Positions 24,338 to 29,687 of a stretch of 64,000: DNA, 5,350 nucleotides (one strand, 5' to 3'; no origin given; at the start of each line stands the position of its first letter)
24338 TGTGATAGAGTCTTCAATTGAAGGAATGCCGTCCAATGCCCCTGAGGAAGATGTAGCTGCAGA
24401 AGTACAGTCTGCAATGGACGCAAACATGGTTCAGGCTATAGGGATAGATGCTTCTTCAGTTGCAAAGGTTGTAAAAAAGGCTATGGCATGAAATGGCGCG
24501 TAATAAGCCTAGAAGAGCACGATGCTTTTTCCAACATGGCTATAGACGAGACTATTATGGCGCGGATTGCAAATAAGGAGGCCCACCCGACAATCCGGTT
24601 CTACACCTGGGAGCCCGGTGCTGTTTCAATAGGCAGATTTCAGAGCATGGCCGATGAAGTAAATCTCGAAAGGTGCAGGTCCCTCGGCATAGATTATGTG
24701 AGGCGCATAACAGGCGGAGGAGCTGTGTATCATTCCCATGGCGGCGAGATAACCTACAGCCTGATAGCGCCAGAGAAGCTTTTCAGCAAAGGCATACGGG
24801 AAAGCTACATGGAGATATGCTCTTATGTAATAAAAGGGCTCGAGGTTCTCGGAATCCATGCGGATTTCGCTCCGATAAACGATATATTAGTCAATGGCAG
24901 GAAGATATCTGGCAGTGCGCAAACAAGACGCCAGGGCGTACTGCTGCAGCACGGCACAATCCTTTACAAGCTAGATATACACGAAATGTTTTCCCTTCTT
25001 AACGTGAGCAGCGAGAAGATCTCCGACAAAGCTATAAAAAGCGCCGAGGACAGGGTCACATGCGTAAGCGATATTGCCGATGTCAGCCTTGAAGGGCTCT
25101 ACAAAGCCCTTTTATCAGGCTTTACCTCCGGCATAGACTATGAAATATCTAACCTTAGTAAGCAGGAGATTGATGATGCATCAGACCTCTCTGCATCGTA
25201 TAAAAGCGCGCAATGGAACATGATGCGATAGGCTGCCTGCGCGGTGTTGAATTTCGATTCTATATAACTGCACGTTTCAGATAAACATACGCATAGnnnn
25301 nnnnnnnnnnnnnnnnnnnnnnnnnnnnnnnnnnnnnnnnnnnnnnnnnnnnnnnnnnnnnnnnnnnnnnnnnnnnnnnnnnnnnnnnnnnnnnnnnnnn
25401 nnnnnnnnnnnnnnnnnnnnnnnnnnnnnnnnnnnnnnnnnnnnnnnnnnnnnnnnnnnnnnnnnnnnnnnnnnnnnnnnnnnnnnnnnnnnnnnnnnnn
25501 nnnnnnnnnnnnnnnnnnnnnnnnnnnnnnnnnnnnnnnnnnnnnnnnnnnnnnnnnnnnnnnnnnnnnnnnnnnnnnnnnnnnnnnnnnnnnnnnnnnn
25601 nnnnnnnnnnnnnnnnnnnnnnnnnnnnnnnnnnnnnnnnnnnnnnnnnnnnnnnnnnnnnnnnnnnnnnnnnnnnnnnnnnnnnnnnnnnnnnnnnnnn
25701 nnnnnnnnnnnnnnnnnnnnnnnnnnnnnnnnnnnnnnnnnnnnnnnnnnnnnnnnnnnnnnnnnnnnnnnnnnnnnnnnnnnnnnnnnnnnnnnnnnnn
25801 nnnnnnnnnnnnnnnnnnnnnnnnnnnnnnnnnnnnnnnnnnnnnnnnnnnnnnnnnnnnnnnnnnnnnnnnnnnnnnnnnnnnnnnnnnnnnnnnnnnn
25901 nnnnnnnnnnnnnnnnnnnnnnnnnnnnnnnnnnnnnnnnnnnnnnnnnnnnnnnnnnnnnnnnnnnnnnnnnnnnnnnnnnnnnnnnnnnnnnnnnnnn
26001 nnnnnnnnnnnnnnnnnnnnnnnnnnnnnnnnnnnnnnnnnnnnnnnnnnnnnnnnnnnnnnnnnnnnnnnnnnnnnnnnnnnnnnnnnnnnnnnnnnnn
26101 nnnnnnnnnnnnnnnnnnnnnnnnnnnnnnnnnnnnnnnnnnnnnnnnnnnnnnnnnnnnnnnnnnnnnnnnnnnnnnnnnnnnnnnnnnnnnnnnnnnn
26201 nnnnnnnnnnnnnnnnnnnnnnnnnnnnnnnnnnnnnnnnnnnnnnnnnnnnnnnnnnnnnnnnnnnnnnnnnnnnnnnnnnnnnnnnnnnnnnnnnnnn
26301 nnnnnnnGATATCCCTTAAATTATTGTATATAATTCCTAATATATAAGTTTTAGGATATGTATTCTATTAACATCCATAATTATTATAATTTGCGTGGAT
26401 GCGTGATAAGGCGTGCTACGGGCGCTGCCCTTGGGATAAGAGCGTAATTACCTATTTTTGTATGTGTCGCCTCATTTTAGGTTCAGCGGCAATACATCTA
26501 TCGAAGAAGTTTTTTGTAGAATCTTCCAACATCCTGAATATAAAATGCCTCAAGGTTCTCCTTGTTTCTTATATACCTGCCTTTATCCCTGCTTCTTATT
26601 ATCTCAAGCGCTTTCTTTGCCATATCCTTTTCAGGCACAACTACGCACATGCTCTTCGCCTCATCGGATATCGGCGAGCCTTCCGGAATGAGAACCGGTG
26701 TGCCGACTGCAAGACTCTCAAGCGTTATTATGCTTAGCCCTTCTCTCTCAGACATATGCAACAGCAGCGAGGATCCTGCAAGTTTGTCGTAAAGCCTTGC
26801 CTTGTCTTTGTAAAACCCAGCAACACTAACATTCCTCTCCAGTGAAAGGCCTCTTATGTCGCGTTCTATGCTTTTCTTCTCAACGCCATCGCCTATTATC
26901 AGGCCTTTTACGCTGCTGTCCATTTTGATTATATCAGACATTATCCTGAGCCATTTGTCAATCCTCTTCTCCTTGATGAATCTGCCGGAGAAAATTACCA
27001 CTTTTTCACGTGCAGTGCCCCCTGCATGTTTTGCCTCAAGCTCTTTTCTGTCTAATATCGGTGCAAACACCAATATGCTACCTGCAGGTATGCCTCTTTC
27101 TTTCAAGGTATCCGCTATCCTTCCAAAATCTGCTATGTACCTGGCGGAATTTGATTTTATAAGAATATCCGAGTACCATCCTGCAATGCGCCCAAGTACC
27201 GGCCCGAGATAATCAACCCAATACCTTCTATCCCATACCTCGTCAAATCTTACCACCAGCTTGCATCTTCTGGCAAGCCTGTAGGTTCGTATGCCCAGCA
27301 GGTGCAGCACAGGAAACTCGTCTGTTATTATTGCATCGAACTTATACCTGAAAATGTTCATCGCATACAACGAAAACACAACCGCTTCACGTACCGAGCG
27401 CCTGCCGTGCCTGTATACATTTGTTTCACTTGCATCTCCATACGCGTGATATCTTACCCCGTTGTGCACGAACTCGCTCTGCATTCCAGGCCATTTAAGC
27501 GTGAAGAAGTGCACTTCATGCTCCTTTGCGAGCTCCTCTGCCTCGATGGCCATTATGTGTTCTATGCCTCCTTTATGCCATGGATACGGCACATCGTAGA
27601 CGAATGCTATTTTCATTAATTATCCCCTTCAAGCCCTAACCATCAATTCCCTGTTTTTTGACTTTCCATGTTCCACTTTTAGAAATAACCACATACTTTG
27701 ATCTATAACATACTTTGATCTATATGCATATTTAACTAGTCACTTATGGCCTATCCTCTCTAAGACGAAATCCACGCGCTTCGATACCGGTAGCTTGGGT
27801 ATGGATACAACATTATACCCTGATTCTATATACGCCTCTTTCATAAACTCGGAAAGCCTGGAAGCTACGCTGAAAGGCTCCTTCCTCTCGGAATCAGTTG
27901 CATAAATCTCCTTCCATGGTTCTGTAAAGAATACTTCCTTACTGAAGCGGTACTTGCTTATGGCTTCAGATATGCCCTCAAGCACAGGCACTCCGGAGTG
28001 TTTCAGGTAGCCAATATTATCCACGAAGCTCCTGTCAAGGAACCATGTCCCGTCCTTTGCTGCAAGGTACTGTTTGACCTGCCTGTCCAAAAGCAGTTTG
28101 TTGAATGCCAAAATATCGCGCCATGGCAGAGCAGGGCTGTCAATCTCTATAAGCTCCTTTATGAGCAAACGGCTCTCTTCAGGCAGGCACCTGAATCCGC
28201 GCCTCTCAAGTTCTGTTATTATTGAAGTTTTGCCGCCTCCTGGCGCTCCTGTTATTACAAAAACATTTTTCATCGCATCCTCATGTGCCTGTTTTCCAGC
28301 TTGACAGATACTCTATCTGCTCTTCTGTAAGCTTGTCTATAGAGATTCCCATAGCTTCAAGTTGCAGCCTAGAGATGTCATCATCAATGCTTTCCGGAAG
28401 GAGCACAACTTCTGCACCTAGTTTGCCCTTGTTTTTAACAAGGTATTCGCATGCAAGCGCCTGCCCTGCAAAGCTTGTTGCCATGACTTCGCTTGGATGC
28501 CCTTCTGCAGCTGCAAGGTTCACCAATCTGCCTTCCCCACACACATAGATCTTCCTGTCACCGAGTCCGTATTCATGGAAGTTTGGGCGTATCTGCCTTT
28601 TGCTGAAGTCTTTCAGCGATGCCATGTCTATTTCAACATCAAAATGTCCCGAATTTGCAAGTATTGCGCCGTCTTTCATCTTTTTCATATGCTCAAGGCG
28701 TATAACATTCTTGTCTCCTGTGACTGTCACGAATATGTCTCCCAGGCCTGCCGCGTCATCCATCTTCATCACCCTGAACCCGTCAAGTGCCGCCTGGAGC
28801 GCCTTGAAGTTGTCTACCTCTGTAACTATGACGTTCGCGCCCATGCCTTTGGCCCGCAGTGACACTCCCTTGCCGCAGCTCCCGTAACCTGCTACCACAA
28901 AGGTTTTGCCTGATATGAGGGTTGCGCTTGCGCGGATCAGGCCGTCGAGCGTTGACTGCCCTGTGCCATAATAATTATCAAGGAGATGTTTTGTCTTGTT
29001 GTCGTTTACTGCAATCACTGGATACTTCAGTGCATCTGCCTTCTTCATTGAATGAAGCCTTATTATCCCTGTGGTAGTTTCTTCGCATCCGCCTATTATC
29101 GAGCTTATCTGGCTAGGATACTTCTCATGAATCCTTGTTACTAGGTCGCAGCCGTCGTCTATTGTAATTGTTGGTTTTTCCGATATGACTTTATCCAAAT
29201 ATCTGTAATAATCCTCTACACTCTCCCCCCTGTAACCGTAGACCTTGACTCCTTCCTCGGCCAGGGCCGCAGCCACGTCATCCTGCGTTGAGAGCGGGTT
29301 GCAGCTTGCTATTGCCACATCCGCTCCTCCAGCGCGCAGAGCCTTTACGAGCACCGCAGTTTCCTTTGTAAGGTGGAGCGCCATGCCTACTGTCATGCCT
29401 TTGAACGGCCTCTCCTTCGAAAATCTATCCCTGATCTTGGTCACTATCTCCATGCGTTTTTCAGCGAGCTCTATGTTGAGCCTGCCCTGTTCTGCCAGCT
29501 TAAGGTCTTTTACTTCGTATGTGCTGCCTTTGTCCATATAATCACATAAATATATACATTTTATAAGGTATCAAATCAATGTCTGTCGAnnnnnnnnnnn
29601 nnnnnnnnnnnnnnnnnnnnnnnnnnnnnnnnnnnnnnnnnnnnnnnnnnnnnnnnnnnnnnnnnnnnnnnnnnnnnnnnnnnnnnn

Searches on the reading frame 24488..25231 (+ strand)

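Call 30: search_protein_families(library=pfam, proteins=[window:24488-25231:+], max_evalue=0.00001)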
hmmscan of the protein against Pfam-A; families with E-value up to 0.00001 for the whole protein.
window:24488-25231:+ (247 aa): 2 families
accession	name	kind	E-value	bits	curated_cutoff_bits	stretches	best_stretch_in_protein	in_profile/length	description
PF21948.1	LplA-B_cat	-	3e-52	177.9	27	1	12-212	1-199/200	Lipoyl protein ligase A/B catalytic domain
PF03099.24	BPL_LplA_LipB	-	1e-16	61.5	21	1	52-163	5-133/133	Biotin/lipoate A/B protein ligase family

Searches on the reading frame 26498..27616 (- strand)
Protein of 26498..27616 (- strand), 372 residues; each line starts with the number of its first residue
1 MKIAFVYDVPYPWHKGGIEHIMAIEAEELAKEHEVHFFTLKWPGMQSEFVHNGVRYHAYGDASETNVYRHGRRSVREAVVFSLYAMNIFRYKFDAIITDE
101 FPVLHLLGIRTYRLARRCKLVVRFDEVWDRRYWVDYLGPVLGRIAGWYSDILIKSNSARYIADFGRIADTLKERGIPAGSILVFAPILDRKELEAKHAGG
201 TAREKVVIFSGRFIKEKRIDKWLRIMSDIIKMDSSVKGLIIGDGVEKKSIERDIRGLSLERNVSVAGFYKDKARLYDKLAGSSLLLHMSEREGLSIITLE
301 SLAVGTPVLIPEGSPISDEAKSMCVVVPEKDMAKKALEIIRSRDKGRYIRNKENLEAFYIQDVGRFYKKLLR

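Call 30: search_protein_families(library=pfam, proteins=[window:26498-27616:-], max_evalue=0.00001)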
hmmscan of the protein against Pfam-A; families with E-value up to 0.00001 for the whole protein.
window:26498-27616:- (372 aa): 5 families
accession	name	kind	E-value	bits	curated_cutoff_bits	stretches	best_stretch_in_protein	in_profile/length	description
PF00534.26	Glycos_transf_1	-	5.5e-18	65.5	26.4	1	202-341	13-157/172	Glycosyl transferases group 1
PF13692.12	Glyco_trans_1_4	-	1e-14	55.4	27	1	204-339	1-139/142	Glycosyl transferases group 1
PF20706.3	GT4-conflict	-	3.3e-10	39.9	26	1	178-314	171-314/385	Family 4 Glycosyltransferase in conflict systems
PF13579.12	Glyco_trans_4_4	-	1.8e-07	32.1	29.7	1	16-184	1-155/158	Glycosyl transferase 4-like domain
PF13439.12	Glyco_transf_4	-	3.3e-07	30.9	28.5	1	16-184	2-162/170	Glycosyltransferase Family 4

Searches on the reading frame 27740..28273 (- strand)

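Call 30: search_protein_families(library=pfam, proteins=[window:27740-28273:-], max_evalue=0.00001)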
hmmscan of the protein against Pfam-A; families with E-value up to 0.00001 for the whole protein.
window:27740-28273:- (177 aa): 1 family
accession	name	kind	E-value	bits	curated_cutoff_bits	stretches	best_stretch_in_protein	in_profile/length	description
PF13521.12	AAA_28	-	7.4e-34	117.8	27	1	5-166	2-164/164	AAA domain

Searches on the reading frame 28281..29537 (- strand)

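Call 30: search_protein_families(library=pfam, proteins=[window:28281-29537:-], max_evalue=0.00001)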
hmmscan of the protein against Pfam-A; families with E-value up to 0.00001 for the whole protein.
window:28281-29537:- (418 aa): 4 families
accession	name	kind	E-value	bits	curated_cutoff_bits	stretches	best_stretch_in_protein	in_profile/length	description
PF05221.23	AdoHcyase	-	4.4e-65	220.2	25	2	7-138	2-138/299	S-adenosyl-L-homocysteine hydrolase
PF00670.27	AdoHcyase_NAD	-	3.2e-51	174.1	27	1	188-345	1-161/162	S-adenosyl-L-homocysteine hydrolase, NAD binding domain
PF02826.25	2-Hacid_dh_C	-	2.9e-09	37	25.1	1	205-298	31-128/178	D-isomer specific 2-hydroxyacid dehydrogenase, NAD binding domain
PF07991.19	KARI_N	-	4.6e-09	36.5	20.6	1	208-306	2-104/165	Acetohydroxy acid isomeroreductase, NADPH-binding domain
